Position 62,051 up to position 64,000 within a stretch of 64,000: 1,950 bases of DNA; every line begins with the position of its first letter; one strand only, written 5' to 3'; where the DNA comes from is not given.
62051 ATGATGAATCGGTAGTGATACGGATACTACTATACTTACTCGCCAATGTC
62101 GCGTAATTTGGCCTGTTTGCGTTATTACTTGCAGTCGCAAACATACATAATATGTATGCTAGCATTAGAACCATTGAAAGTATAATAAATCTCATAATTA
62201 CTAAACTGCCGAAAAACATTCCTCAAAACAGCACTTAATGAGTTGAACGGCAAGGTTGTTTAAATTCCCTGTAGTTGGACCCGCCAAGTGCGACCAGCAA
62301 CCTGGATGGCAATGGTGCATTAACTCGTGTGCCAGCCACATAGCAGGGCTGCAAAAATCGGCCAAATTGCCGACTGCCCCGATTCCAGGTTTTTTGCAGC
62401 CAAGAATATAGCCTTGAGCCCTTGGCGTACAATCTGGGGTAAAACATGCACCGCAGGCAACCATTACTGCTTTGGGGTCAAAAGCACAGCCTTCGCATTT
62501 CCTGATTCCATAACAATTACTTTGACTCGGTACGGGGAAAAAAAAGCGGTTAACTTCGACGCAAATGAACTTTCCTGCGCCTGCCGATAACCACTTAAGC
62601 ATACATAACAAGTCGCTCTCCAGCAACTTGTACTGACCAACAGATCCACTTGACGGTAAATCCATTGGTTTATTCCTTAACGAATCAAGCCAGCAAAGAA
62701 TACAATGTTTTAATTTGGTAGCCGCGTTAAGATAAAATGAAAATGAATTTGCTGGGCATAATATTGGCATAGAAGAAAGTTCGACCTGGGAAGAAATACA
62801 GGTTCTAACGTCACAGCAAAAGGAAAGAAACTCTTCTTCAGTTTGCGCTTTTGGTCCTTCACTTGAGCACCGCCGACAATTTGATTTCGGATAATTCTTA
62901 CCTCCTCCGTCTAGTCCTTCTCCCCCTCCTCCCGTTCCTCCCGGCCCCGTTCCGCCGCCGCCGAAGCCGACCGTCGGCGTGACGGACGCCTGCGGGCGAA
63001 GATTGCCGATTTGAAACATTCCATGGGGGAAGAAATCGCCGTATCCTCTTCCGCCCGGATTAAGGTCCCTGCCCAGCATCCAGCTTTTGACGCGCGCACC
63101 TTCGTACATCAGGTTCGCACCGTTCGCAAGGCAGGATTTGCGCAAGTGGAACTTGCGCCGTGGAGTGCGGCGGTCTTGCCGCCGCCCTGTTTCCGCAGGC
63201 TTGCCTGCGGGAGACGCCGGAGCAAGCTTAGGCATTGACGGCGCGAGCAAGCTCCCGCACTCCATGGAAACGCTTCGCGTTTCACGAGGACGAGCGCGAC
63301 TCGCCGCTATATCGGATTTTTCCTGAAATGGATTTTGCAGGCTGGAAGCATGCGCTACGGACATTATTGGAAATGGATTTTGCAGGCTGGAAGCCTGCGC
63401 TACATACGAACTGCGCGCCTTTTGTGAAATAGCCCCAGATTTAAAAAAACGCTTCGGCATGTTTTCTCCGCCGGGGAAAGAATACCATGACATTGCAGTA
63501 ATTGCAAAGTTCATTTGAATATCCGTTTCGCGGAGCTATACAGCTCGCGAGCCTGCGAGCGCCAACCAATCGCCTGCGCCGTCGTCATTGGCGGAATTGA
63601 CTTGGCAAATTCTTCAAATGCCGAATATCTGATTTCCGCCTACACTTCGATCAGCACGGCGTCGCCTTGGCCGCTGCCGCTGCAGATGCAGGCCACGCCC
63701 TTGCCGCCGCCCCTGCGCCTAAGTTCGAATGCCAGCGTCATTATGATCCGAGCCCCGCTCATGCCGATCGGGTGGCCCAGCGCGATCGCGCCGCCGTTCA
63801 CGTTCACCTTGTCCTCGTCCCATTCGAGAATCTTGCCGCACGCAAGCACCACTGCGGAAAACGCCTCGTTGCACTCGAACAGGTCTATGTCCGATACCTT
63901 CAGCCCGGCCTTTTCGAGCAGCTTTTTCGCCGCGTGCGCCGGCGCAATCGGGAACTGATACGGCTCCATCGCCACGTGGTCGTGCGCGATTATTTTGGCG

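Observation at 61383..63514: Low-GC island: Cys-rich HExxH domain grafted onto a high-GC Gly-rich segment, followed by a membrane protein (polymorphic-toxin/immunity-like layout)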

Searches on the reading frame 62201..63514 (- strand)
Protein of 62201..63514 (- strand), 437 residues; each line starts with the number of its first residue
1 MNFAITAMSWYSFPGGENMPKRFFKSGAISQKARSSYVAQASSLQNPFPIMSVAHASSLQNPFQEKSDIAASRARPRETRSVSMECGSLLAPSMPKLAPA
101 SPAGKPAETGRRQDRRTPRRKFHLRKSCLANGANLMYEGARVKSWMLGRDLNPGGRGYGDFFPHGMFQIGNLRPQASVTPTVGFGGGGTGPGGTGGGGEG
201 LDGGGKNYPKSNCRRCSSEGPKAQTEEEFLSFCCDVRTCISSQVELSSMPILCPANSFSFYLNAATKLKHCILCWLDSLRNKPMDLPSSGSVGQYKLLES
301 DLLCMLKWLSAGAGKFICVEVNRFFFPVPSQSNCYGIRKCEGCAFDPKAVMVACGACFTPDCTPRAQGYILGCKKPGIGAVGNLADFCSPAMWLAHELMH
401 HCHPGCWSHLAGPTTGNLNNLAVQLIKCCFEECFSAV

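Call 7: search_protein_families(library=pfam, proteins=[window:62201-63514:-], max_evalue=1)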
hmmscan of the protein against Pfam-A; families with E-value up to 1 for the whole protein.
window:62201-63514:- (437 aa): 0 families

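Call 8: search_solved_structures(query=window:62201-63514:-, max_evalue=10)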
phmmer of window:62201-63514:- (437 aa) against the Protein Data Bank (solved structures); distinct sequences matched with E-value up to 10: 24.
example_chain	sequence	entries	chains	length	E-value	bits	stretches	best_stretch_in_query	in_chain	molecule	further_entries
5oym_H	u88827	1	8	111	0.03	16.2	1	182-252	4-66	PC4 and SFRS1-interacting protein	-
4kzx_C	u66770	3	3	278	0.28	13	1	186-269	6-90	40S ribosomal protein S2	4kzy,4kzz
7jum_H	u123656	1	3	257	0.34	12.7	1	180-211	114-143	Neutralizing antibody, LMIV230-01 Single-chain Fv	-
7u9e_B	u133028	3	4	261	0.35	12.7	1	180-211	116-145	LMIV230-01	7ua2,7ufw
5f72_T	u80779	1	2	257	0.74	11.6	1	180-208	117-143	Single chain Fv from a Fab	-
9n7g_A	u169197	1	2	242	0.82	11.4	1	177-232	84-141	Protein S100-A7 FN3 chimera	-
21vq_V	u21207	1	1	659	0.87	11.4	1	173-232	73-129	Phi92_gp134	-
7u0t_A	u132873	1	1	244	0.98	11.2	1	181-222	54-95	Serine/threonine-protein phosphatase 2B catalytic subunit gamma isoform,Calcineurin subuni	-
7ua2_H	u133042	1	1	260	1.5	10.6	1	180-206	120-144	230AL-18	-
6ar6_B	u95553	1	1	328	1.7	10.4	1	180-206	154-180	DLD-4 darpin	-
6zqk_A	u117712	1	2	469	1.8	10.4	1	180-208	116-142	841 heavy chain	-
7u9w_H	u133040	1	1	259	2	10.2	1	181-208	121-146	230AS-88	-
9jeb_A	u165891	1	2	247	2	10.2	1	177-199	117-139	N1 scFv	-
5vo5_A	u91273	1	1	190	2.5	9.9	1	167-201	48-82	Coiled-coil and C2 domain-containing protein 1-like,GH13992p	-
6kyz_B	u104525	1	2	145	3.2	9.5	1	177-198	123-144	YDF H chain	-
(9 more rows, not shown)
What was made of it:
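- Tried and rejected: The Gly-rich hits to scFv linkers in call 8 are low-complexity noise.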

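Call 47: search_protein_families(library=ncbifam, proteins=[window:62201-63514:-], max_evalue=1)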
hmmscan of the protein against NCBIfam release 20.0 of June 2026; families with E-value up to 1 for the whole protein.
window:62201-63514:- (437 aa): 0 families

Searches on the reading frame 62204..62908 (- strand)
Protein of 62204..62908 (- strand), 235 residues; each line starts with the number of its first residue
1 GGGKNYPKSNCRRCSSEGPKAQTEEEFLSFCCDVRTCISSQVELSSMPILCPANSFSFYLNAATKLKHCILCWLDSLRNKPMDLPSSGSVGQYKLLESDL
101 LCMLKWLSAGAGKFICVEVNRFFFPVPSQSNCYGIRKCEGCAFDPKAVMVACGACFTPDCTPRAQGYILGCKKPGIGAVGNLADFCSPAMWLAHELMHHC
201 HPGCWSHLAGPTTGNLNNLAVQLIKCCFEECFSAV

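Call 50: find_homologous_proteins(query=A6, max_evalue=0.01)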
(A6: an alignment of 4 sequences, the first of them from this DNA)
Query A6 (4 sequences): 4220 candidates shared short words with the query, none scored E <= 0.01.
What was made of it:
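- Tried and rejected: Third find_homologous_proteins search, with the C-terminal alignment, returned nothing, not even the query (call 50).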

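Call 54: predict_structure(alignment_id=A6)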
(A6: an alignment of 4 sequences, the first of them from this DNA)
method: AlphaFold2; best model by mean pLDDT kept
length: 235 residues; sequences in the alignment: 4
mean_pLDDT: 60.5   pTM: 0.67
mean pLDDT of the five models: 60.5, 59.6, 55.6, 54.9, 45.4
residues with pLDDT >= 90: 5; 70-90: 85; 50-70: 59; < 50: 86
segments of 3 or more residues with pLDDT < 50: 1-29, 119-132, 134-137, 143-156, 172-186, 231-235
pLDDT, mean of each block of 10 residues (from residue 1): 25 34 46 54 79 77 85 79 67 79 87 68 39 50 47 49 63 41 53 80 58 68 70 41
secondary structure, 60 per line:
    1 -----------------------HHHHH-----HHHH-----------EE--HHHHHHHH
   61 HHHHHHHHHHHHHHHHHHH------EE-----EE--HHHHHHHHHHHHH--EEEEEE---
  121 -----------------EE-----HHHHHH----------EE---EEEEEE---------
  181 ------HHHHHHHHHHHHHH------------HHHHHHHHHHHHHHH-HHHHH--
elements in order: H24-28 H34-37 H53-79 H97-109 E112-117 H145-150 E166-171 H187-200 H213-227 H229-233
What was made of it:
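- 62204..62899 (-): C-terminal toxin domain (about 232 aa, 23 Cys). It is zincin-like, with HELMH at 62315-62329, a possible third ligand in WSH, and a C-terminal CCF.ECF. AF2 model: pLDDT 60.5, pTM 0.67 (call 54).
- On Zincin metallopeptidases: In the model it lies on helix 187-200 (call 54).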

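Call 87: search_solved_structures(query=A6, max_evalue=10)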
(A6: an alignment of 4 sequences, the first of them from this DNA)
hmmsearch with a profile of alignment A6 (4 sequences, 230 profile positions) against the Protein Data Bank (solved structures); distinct sequences matched with E-value up to 10: 1.
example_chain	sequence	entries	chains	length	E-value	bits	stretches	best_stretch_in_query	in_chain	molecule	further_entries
9oaa_B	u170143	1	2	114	1.9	11.5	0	58-109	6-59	Protein S100-A9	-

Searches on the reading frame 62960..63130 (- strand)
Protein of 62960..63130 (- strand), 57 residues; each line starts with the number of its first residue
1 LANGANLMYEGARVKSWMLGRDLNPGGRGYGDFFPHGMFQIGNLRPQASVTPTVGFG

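Call 17: find_related_loci(query=A2, collection=genome_contigs, flank=10000)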
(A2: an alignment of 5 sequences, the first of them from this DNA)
Query A2 (57 aa) in genome_contigs; peptide patterns used: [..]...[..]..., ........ (x = any residue, [..] = any of these).
33 stretches matched a pattern, but none encodes a relative of the query by tblastn (E <= 1e-3).
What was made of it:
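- Tried and rejected: First genome_contigs scan, with orphan-specific peptide patterns, returned only chance matches (call 17).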

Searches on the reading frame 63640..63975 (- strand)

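Call 7: search_protein_families(library=pfam, proteins=[window:63640-63975:-], max_evalue=1)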
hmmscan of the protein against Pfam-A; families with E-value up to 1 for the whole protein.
window:63640-63975:- (111 aa): 3 families
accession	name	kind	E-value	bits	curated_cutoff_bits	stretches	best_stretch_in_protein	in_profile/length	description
PF02803.24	Thiolase_C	-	2.2e-47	160.2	27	1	2-110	14-122/123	Thiolase, C-terminal domain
PF22691.2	Thiolase_C_1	-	1.8e-05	25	28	1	12-44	20-52/144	Thiolase C-terminal domain-like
PF08541.16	ACP_syn_III_C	-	0.00035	21.1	26.6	1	20-104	1-80/90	3-Oxoacyl-[acyl-carrier-protein (ACP)] synthase III C terminal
